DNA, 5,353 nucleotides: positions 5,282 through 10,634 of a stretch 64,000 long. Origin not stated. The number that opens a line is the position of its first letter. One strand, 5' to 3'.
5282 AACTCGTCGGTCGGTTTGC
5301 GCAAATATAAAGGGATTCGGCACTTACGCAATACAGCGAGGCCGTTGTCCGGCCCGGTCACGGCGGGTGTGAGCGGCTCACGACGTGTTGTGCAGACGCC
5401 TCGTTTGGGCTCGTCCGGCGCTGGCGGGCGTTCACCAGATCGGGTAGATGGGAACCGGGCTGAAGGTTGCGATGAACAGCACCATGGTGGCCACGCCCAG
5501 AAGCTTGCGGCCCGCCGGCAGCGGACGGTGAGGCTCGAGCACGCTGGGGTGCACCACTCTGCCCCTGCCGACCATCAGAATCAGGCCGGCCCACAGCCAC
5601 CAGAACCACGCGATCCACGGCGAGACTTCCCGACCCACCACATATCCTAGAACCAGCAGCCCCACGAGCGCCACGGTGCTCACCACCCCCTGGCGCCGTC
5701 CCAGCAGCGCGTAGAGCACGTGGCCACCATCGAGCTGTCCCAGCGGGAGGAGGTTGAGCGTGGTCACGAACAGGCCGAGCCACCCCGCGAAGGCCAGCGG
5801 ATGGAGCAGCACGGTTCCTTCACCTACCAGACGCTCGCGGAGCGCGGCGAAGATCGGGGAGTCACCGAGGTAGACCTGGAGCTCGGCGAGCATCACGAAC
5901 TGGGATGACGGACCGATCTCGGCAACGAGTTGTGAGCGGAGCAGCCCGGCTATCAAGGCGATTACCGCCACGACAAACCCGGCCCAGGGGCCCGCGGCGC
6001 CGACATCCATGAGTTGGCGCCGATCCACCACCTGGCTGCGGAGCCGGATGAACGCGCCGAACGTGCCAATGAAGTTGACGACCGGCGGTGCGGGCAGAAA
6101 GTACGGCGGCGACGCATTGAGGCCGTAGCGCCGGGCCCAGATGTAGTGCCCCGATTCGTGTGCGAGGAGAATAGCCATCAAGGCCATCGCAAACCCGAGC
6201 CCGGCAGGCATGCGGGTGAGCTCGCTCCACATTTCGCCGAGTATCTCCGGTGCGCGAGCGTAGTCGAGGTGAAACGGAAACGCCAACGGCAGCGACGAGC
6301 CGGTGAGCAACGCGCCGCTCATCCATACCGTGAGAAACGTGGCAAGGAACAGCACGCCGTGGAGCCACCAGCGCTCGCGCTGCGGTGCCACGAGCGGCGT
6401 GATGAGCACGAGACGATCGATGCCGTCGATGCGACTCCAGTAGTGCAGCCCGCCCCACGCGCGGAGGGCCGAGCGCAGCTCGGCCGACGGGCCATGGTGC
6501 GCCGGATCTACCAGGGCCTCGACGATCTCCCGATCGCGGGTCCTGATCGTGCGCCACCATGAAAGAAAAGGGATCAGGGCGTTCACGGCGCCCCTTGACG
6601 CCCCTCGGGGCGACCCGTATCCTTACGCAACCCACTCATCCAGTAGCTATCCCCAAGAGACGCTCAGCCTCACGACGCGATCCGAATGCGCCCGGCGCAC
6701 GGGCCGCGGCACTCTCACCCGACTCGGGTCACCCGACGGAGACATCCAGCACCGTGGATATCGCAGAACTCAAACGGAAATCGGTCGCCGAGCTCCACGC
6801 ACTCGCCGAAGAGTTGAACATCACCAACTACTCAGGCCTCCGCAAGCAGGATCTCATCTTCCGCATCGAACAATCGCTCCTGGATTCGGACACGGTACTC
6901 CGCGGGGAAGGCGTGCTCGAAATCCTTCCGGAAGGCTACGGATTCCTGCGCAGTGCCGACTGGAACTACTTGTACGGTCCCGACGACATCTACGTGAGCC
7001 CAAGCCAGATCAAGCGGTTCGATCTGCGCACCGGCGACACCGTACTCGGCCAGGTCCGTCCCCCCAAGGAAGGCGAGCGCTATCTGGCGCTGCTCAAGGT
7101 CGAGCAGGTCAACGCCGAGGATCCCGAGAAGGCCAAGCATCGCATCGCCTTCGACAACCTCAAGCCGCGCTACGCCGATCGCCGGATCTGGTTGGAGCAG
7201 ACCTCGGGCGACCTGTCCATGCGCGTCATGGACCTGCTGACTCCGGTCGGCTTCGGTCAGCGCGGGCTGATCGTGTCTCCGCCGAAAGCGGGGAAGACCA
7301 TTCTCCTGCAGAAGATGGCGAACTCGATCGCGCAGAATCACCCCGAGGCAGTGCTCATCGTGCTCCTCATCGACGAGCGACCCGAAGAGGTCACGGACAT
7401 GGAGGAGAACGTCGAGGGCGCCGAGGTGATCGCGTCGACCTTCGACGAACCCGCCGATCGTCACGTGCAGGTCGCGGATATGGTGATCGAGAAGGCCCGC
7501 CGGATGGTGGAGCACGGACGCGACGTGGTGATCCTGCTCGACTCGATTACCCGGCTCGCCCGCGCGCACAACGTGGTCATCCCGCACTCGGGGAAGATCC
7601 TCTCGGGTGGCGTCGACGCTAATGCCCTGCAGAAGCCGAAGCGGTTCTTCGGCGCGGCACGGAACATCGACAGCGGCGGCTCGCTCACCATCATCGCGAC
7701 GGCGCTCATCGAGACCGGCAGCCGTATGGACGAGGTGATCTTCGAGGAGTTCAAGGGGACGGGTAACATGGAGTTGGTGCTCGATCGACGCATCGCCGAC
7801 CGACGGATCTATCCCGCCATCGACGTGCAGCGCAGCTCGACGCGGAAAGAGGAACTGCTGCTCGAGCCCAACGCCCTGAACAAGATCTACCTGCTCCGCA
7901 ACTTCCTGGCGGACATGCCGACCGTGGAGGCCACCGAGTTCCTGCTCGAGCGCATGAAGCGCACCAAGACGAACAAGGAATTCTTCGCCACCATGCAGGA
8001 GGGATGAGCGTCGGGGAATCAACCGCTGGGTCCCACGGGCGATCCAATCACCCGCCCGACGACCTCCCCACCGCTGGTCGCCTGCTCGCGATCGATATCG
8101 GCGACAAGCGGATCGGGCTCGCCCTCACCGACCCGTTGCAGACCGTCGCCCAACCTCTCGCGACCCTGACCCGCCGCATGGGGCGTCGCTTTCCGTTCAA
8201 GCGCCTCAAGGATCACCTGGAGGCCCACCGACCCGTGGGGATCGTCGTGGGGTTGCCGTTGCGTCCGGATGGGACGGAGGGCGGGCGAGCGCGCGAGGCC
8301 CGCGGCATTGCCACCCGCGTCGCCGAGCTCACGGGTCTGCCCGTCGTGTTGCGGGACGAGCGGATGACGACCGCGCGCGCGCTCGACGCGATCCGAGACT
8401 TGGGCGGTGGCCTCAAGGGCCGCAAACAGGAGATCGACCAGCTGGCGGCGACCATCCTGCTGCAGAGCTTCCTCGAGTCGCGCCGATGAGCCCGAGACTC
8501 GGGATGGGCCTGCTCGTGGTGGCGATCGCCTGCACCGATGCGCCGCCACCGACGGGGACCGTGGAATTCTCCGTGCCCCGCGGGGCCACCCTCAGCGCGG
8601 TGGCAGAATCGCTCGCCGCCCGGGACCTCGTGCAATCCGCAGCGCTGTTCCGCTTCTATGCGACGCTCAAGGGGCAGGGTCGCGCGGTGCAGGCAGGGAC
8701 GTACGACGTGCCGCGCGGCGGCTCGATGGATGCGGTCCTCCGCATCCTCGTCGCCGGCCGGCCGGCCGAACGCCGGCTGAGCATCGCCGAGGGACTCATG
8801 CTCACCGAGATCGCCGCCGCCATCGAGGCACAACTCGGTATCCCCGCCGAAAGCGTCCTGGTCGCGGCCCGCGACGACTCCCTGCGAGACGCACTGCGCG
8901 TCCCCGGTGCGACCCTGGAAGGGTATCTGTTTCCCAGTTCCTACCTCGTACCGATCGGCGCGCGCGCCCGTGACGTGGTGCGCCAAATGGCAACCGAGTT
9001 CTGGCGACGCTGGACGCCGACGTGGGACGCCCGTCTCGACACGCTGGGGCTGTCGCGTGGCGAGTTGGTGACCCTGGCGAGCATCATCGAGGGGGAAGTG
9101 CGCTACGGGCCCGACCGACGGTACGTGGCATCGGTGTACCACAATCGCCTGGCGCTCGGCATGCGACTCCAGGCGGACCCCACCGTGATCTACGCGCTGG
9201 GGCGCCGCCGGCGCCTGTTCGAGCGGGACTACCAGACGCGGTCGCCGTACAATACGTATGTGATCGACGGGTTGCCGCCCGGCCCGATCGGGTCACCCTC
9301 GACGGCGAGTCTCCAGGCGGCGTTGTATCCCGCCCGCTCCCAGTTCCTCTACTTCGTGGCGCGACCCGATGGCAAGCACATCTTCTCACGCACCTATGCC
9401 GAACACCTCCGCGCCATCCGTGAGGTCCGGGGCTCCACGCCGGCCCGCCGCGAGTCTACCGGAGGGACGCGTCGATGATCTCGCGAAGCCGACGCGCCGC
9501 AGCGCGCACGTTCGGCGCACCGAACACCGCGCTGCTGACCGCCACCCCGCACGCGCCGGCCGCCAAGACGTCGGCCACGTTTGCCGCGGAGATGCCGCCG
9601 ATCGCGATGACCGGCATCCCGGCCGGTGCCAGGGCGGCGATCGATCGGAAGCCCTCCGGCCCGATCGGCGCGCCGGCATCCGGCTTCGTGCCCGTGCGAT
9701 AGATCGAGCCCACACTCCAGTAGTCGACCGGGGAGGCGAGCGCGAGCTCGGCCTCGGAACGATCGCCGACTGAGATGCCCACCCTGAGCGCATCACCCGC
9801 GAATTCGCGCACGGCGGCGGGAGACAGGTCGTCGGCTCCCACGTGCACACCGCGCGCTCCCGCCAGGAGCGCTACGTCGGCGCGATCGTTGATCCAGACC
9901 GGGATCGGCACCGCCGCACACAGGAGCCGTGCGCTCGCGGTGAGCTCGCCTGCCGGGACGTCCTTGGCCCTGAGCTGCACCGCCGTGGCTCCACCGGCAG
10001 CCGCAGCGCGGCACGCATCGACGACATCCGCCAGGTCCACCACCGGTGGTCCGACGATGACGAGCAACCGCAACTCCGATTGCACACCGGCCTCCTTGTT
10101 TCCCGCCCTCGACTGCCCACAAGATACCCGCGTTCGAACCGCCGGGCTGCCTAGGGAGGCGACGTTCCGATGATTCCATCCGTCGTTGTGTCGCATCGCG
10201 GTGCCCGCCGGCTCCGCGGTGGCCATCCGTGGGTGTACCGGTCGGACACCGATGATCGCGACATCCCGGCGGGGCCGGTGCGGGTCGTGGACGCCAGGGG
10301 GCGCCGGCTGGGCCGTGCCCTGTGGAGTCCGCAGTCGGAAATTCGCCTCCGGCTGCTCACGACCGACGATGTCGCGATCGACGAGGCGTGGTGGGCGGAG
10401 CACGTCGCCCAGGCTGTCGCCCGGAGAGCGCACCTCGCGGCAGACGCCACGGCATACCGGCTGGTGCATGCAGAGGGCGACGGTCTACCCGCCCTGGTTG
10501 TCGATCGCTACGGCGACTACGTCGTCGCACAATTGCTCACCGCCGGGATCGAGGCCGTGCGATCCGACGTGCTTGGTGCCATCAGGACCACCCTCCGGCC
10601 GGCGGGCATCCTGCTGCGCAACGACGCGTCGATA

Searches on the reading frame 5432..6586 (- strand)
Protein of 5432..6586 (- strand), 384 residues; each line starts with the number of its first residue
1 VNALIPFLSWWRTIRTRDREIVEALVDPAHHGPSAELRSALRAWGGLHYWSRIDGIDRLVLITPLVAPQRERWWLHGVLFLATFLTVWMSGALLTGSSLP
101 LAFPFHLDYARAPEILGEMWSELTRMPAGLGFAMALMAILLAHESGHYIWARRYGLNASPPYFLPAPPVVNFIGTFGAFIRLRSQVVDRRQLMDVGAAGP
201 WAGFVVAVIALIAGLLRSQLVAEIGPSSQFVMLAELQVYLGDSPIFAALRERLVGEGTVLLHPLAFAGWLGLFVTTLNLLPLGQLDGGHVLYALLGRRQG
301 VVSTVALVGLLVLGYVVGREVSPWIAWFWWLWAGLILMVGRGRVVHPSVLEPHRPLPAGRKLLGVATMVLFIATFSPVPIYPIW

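Call 15: search_protein_families(library=pfam, proteins=[window:5432-6586:-], max_evalue=0.001)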
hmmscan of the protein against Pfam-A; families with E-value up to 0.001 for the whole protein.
window:5432-6586:- (384 aa): 1 family
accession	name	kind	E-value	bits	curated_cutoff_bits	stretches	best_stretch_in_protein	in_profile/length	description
PF02163.28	Peptidase_M50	-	3.7e-23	82.5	27.2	1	132-300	2-199/221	Peptidase family M50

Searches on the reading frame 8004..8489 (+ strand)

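Call 15: search_protein_families(library=pfam, proteins=[window:8004-8489:+], max_evalue=0.001)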
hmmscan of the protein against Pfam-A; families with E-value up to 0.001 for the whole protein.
window:8004-8489:+ (161 aa): 1 family
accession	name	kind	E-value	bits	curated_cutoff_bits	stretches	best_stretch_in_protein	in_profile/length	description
PF03652.20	RuvX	-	3.1e-35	121.9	29.2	1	26-158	2-133/134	Holliday junction resolvase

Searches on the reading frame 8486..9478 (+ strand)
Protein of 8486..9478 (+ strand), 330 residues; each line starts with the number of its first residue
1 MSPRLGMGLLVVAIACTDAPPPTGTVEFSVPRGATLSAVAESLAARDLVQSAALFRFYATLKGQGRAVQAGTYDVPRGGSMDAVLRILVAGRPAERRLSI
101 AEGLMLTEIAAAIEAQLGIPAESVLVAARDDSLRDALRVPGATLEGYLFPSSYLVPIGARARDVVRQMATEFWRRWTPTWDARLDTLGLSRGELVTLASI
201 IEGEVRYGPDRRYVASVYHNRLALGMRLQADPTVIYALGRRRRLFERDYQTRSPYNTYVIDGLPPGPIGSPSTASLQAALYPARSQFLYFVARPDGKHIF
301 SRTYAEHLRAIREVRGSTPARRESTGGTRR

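Call 15: search_protein_families(library=pfam, proteins=[window:8486-9478:+], max_evalue=0.001)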
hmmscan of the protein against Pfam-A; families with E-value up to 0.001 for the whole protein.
window:8486-9478:+ (330 aa): 1 family
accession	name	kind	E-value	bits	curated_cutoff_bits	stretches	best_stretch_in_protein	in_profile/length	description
PF02618.21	YceG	-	9e-82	275.1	32.4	1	28-312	1-274/275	YceG-like family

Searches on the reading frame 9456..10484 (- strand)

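Call 61: search_protein_families(library=pfam, proteins=[window:9456-10484:-], max_evalue=0.01)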
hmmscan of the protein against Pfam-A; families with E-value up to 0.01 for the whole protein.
window:9456-10484:- (342 aa): 1 family
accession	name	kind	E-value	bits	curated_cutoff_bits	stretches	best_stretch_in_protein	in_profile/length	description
PF02581.23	TMP-TENI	-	1.4e-45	155.3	27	1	148-320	9-180/180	Thiamine monophosphate synthase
